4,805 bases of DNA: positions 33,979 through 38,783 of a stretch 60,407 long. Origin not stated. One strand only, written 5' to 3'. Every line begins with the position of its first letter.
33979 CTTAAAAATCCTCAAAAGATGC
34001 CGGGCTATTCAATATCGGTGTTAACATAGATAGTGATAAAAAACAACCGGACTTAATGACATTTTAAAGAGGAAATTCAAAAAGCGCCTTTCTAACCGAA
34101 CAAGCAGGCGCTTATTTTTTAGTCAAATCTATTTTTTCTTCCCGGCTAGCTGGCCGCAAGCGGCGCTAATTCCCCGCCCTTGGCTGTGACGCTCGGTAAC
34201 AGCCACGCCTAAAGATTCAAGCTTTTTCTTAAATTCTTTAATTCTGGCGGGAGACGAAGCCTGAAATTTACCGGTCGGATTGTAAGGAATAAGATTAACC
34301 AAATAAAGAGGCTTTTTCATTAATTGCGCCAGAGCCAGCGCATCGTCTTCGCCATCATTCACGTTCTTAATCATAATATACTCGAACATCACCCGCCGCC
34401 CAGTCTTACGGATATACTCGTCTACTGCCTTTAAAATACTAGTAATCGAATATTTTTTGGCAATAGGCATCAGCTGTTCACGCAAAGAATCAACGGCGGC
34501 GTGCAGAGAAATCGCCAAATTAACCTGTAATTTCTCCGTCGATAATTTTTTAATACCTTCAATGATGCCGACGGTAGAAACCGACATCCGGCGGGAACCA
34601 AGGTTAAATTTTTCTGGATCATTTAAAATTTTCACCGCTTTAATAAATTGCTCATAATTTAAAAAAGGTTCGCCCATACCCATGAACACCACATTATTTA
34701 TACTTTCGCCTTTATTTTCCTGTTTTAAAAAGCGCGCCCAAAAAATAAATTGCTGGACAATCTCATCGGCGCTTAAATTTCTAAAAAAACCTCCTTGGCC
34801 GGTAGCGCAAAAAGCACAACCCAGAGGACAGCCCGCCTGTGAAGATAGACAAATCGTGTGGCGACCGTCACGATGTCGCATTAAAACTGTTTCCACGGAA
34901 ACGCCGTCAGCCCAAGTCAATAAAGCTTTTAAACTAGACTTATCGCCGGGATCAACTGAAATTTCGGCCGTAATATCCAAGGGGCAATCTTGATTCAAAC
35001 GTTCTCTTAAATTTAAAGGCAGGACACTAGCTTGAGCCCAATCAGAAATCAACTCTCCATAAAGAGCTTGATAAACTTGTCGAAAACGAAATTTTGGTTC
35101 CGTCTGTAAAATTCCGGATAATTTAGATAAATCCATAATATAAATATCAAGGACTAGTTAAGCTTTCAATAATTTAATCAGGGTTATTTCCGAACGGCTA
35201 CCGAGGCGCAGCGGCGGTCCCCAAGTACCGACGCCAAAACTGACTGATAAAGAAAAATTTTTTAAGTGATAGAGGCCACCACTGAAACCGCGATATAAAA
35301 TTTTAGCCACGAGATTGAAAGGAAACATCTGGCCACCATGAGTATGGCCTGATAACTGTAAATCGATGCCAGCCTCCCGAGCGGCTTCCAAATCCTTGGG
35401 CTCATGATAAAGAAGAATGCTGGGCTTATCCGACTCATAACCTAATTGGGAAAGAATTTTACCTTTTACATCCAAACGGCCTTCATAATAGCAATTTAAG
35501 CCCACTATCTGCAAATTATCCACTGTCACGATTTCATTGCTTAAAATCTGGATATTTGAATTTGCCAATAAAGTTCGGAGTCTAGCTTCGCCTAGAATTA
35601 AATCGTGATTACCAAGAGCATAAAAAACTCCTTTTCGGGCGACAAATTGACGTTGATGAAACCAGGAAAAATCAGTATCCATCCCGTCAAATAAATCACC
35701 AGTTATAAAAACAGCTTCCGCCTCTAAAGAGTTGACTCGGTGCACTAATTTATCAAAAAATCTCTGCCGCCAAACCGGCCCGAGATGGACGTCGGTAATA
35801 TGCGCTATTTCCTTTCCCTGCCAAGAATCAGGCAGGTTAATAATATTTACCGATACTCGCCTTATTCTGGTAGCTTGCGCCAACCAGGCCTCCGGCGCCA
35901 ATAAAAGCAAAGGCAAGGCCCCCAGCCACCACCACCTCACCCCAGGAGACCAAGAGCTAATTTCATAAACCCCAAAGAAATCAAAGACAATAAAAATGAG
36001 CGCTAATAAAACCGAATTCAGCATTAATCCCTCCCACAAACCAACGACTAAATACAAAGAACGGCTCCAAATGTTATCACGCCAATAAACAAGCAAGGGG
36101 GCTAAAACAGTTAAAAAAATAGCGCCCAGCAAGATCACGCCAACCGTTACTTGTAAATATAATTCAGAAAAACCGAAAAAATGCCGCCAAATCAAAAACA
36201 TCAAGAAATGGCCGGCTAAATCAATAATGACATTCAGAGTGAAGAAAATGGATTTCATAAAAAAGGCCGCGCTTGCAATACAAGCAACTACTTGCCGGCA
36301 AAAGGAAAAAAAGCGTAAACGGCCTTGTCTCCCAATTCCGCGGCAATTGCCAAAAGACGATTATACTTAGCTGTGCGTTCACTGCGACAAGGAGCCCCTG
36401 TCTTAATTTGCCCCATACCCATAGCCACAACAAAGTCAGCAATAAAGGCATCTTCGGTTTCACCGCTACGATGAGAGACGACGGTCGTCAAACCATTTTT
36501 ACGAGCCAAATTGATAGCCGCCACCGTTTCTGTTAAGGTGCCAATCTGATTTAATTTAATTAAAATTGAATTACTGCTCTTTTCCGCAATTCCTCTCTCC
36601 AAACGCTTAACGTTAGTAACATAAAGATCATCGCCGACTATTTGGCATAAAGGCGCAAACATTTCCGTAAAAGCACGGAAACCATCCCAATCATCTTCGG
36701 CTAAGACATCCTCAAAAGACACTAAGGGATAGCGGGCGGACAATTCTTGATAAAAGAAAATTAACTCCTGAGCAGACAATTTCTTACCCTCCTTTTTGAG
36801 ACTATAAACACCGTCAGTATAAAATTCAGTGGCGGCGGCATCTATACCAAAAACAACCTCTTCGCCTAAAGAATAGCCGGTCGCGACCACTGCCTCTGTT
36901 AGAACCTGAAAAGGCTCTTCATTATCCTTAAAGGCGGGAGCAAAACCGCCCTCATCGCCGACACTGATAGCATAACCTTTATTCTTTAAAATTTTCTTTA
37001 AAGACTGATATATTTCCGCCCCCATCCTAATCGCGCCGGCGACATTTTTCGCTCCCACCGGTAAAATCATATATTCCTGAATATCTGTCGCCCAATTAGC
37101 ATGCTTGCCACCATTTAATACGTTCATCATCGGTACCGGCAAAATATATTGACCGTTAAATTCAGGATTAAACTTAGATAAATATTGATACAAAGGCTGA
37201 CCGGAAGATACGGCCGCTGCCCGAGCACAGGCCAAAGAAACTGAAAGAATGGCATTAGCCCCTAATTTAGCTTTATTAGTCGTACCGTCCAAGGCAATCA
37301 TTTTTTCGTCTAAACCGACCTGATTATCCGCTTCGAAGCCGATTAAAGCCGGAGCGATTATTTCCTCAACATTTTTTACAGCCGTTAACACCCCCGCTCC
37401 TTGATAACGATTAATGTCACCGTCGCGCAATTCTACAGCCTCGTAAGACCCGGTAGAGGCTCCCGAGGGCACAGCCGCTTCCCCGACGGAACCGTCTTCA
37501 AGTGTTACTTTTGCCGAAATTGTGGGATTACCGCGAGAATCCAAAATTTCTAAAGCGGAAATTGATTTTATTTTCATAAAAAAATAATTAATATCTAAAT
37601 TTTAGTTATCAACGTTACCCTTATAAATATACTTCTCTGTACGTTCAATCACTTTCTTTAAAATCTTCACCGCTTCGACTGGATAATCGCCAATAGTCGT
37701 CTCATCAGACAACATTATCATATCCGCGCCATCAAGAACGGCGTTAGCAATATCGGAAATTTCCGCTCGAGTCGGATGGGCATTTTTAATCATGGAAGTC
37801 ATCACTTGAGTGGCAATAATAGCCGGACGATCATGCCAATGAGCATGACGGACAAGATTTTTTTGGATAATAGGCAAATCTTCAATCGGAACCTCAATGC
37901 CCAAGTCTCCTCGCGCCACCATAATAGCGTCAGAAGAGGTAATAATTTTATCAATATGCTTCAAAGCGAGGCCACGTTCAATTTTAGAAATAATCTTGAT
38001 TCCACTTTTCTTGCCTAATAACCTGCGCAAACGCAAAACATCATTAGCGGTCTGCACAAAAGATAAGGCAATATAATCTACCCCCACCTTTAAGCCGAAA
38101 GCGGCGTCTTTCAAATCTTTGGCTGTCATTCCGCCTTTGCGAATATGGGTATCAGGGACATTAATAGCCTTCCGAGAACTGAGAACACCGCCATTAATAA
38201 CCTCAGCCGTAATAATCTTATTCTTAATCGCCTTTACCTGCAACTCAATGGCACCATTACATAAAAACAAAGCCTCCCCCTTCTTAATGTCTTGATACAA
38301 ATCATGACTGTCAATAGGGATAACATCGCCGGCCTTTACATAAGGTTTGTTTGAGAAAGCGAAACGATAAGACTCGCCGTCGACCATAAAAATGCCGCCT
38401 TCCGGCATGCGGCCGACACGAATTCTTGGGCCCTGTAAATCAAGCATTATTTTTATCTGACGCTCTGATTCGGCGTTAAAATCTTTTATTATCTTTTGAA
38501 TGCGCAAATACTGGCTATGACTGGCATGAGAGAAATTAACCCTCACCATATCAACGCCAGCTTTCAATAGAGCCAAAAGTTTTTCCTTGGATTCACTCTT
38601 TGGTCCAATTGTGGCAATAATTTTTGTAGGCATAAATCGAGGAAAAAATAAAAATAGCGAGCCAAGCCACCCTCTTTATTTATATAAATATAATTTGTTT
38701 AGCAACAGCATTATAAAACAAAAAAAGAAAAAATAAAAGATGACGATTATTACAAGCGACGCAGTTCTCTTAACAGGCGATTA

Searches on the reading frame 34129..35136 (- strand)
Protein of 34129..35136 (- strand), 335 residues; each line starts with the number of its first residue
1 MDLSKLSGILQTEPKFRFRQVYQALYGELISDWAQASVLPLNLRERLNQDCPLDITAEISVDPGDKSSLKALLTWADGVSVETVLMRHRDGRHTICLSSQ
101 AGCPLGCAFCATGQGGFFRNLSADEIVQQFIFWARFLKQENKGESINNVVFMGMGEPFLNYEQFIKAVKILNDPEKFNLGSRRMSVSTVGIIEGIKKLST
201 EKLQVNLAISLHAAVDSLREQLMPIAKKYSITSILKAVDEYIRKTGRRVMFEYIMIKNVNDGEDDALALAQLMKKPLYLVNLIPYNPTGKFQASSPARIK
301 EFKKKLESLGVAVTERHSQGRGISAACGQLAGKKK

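Call 8: search_protein_families(library=pfam, proteins=[window:34129-35136:-], max_evalue=0.001)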
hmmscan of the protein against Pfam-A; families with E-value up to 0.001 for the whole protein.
window:34129-35136:- (335 aa): 1 family
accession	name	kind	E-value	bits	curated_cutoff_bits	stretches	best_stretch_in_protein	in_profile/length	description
PF04055.27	Radical_SAM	-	1.3e-13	51.9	29.5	1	99-268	3-164/166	Radical SAM superfamily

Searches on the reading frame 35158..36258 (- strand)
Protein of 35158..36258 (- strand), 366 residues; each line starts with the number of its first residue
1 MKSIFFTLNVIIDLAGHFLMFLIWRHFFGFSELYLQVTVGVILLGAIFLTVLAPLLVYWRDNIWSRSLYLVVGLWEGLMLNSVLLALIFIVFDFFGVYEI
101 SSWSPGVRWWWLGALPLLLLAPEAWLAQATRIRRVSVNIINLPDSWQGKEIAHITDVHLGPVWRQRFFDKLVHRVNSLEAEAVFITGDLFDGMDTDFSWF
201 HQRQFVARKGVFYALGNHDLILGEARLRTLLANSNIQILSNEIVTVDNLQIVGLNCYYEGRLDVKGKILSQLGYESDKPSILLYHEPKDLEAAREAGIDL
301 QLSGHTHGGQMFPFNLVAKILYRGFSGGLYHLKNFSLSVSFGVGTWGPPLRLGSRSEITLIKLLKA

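Call 8: search_protein_families(library=pfam, proteins=[window:35158-36258:-], max_evalue=0.001)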
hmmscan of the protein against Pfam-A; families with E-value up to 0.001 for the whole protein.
window:35158-36258:- (366 aa): 2 families
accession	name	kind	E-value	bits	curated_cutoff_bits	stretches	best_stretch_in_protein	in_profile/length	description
PF00149.33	Metallophos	-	1.4e-12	48.9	21.5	1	151-308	3-190/191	Calcineurin-like phosphoesterase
PF12850.12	Metallophos_2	-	0.00059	20.3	27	0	151-308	3-118/154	Calcineurin-like phosphoesterase superfamily domain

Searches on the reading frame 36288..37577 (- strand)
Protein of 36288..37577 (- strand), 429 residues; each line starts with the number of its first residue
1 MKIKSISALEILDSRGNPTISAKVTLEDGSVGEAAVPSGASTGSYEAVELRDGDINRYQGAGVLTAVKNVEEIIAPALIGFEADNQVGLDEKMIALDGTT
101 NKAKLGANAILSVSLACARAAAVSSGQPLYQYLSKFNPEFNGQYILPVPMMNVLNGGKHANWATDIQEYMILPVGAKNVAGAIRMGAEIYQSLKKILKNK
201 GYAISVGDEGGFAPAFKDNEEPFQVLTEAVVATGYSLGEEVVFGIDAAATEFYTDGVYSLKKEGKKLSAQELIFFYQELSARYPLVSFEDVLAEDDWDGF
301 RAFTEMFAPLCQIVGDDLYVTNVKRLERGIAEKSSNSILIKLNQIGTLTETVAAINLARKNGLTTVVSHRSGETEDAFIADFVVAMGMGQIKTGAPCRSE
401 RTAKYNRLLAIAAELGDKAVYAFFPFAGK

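Call 8: search_protein_families(library=pfam, proteins=[window:36288-37577:-], max_evalue=0.001)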
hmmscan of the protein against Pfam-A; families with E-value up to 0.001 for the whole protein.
window:36288-37577:- (429 aa): 2 families
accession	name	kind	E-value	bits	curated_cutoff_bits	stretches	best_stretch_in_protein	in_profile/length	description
PF00113.28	Enolase_C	-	2.2e-112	375.6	21.5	1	144-422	2-288/296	Enolase, C-terminal TIM barrel domain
PF03952.21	Enolase_N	-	3.8e-56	189.3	35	1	3-133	1-131/131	Enolase, N-terminal domain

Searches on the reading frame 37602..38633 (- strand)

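Call 8: search_protein_families(library=pfam, proteins=[window:37602-38633:-], max_evalue=0.001)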
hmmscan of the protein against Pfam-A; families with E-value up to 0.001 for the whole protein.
window:37602-38633:- (343 aa): 1 family
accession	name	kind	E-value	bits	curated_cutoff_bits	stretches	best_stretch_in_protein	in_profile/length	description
PF00224.27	PK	-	1.8e-99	333.4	30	1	3-322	4-328/328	Pyruvate kinase, barrel domain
